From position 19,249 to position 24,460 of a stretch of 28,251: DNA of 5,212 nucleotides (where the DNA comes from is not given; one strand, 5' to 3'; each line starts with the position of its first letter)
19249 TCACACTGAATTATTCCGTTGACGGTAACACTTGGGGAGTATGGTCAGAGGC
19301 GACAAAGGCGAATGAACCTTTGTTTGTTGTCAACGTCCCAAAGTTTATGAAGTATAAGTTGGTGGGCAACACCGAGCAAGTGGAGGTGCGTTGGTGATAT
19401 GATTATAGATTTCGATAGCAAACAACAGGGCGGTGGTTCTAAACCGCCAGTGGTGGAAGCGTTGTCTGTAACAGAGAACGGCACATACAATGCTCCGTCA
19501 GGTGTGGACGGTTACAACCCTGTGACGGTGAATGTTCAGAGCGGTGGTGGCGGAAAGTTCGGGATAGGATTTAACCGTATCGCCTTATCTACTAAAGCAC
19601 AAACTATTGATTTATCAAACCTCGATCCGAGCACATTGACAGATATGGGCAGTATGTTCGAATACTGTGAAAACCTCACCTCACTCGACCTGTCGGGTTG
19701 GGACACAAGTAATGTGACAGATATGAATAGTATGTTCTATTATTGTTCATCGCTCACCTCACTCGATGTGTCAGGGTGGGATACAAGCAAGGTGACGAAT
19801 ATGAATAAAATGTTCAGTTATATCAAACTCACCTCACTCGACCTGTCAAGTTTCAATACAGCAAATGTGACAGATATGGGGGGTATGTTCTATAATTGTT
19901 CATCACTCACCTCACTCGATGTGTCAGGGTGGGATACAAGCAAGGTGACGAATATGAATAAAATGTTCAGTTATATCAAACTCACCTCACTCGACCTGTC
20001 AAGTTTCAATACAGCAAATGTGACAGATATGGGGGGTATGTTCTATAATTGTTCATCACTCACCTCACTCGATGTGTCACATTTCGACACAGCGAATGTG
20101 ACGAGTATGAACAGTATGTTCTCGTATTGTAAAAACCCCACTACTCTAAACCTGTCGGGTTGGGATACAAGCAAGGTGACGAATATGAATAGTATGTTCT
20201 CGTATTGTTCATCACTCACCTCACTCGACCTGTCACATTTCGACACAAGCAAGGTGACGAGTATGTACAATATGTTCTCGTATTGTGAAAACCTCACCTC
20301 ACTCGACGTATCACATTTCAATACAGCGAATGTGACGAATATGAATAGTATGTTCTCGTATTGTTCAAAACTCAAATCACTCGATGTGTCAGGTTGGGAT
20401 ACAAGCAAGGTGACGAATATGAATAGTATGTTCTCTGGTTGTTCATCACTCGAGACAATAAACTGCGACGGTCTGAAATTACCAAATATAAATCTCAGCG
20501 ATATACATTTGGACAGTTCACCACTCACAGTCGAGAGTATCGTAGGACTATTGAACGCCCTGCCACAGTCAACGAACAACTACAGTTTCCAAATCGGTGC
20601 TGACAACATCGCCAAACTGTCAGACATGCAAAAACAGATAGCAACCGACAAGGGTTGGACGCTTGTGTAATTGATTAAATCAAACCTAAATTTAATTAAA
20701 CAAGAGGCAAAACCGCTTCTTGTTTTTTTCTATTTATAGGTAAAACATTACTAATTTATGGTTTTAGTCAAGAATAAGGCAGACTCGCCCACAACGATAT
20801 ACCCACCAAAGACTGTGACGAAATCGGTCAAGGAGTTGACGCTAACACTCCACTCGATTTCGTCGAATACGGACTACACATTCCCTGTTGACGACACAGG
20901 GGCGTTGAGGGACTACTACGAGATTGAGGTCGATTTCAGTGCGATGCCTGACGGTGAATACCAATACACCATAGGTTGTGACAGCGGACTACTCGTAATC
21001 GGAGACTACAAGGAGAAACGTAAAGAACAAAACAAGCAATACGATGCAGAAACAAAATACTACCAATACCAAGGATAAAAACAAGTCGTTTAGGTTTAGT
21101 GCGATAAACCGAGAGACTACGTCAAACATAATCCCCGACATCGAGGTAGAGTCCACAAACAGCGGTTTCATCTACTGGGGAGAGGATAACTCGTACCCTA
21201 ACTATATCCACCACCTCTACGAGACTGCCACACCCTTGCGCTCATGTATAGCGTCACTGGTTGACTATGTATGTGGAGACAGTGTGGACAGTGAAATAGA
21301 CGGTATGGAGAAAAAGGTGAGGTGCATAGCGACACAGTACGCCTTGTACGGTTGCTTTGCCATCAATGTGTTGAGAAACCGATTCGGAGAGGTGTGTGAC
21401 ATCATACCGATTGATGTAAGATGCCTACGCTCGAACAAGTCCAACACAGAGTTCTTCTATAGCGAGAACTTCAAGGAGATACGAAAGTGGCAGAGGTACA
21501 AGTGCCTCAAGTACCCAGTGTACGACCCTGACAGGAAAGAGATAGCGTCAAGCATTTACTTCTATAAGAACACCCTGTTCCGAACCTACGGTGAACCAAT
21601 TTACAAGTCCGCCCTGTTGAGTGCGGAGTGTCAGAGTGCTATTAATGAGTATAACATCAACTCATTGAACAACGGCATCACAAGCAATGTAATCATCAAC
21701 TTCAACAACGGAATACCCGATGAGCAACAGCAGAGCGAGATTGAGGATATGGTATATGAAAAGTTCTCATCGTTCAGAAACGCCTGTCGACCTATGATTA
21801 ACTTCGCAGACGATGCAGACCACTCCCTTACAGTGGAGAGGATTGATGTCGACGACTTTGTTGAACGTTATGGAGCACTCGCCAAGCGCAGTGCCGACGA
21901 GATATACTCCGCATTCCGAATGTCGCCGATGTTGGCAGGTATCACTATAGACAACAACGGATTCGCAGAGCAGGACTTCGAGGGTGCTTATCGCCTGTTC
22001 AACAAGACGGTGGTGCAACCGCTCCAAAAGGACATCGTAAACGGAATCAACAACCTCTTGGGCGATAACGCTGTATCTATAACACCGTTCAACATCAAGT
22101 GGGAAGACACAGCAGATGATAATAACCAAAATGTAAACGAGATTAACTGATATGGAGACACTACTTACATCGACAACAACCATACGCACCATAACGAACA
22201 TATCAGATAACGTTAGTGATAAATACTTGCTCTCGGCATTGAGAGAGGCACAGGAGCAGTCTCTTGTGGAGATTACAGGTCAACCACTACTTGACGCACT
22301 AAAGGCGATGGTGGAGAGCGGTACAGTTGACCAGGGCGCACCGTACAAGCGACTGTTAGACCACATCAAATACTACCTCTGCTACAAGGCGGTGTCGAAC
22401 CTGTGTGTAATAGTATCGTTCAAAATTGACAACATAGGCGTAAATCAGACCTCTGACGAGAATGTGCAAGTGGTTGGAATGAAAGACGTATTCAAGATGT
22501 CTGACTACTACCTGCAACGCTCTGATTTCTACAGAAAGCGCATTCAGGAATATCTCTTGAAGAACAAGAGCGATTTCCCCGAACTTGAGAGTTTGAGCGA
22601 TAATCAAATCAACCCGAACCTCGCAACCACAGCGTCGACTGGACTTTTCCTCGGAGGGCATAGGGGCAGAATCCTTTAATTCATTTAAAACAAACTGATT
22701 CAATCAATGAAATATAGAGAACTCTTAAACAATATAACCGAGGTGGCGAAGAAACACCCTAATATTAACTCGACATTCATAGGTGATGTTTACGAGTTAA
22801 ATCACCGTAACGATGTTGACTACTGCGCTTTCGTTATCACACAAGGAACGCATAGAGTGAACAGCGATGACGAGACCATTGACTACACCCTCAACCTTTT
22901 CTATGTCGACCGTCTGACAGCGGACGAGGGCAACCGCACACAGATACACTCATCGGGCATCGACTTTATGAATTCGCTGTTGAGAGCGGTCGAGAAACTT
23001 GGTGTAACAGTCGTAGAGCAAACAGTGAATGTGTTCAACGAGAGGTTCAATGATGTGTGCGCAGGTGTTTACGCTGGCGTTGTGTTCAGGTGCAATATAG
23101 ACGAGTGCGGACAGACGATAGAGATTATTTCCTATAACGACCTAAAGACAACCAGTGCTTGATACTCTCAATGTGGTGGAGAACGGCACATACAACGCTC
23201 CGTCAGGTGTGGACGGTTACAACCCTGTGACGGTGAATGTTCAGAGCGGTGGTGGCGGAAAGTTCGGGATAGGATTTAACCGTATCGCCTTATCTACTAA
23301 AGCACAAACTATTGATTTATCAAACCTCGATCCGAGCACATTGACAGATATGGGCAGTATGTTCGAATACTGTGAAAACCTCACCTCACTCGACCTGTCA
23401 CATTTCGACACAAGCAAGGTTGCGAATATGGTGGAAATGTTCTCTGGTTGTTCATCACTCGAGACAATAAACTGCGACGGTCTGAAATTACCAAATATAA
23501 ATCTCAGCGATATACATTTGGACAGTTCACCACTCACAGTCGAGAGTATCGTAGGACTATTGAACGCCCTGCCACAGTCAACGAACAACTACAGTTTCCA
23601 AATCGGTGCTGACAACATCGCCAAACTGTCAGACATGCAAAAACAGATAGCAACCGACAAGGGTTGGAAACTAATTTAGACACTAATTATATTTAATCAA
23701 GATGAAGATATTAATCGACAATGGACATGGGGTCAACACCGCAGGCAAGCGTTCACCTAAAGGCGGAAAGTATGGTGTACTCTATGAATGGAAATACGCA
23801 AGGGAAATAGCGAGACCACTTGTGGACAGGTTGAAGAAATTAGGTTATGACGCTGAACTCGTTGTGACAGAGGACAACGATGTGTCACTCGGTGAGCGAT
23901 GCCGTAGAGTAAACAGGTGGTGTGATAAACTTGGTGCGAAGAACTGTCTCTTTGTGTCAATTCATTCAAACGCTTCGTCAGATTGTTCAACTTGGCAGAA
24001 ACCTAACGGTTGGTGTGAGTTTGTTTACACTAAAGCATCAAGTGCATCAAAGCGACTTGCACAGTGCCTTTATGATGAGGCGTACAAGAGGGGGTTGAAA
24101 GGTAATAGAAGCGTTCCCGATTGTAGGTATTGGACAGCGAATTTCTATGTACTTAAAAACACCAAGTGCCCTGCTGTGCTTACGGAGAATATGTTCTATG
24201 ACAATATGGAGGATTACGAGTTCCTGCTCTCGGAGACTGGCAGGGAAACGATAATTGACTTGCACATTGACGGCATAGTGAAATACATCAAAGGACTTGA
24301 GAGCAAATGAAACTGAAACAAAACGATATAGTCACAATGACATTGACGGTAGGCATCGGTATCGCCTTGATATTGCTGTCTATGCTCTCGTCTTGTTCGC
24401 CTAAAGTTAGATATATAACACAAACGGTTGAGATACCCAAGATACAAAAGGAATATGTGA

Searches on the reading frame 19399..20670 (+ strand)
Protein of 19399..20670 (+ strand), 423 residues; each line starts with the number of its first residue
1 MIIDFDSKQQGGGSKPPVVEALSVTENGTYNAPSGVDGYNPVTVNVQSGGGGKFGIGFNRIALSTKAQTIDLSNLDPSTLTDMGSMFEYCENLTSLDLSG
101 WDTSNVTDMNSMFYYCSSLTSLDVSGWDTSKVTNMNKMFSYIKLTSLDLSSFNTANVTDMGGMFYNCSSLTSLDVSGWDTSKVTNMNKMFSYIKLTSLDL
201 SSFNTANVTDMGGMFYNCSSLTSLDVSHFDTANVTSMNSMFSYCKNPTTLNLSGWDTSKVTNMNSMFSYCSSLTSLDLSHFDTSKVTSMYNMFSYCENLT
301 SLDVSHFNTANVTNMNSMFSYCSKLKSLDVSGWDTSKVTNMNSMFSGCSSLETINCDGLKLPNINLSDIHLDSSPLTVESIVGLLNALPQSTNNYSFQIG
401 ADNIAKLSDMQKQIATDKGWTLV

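Call 9: search_protein_families(library=phrogs, proteins=[window:19399-20670:+])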
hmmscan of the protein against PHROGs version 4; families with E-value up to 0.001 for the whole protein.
window:19399-20670:+ (423 aa): 8 families
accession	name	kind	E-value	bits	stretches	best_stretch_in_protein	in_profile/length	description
phrog_3649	-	unknown function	8.8e-65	220.1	4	126-271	183-328/375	-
phrog_17273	-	unknown function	2.1e-50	172.1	2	60-221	1142-1300/1713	-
phrog_22899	-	unknown function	2.3e-45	155.5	2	68-296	847-1062/1857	-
phrog_35701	-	unknown function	4.9e-25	88.4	1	92-117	6-31/78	-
phrog_9915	-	unknown function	5.9e-24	84.5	1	82-369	1330-1626/1813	-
phrog_29123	-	unknown function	7.1e-13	48.9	1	308-358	356-406/459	-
phrog_28633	-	unknown function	3.2e-08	34.7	0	123-153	28-58/88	-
phrog_16972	-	unknown function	0.0009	20.3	0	149-163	14-28/50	-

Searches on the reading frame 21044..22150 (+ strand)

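Call 9: search_protein_families(library=phrogs, proteins=[window:21044-22150:+])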
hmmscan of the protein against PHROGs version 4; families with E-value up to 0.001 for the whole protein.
window:21044-22150:+ (368 aa): 4 families
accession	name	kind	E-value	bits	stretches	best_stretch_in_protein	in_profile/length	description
phrog_11226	-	head and packaging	7.5e-21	75.6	2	34-151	15-142/388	portal protein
phrog_33693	-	head and packaging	2.4e-20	73.5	1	90-347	83-349/560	portal protein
phrog_12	-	head and packaging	1.2e-16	61.9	1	94-341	146-367/646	portal protein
phrog_68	-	head and packaging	1.1e-10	41.8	1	89-350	93-338/344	portal protein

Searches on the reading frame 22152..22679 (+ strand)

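Call 59: search_protein_families(library=pfam, proteins=[window:22152-22679:+], max_evalue=0.01)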
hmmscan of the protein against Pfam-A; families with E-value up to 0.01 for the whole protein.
window:22152-22679:+ (175 aa): 1 family
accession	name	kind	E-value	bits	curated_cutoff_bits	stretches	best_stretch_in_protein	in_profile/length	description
PF20459.4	DUF6712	-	6.1e-13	49.2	25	1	41-146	4-112/121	Family of unknown function (DUF6712)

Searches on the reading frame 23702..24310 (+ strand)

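Call 59: search_protein_families(library=pfam, proteins=[window:23702-24310:+], max_evalue=0.01)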
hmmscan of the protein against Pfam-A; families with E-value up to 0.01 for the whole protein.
window:23702-24310:+ (202 aa): 1 family
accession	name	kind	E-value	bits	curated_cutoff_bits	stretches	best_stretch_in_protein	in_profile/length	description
PF01520.23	Amidase_3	-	1.2e-26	94.2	27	1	3-193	1-173/174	N-acetylmuramoyl-L-alanine amidase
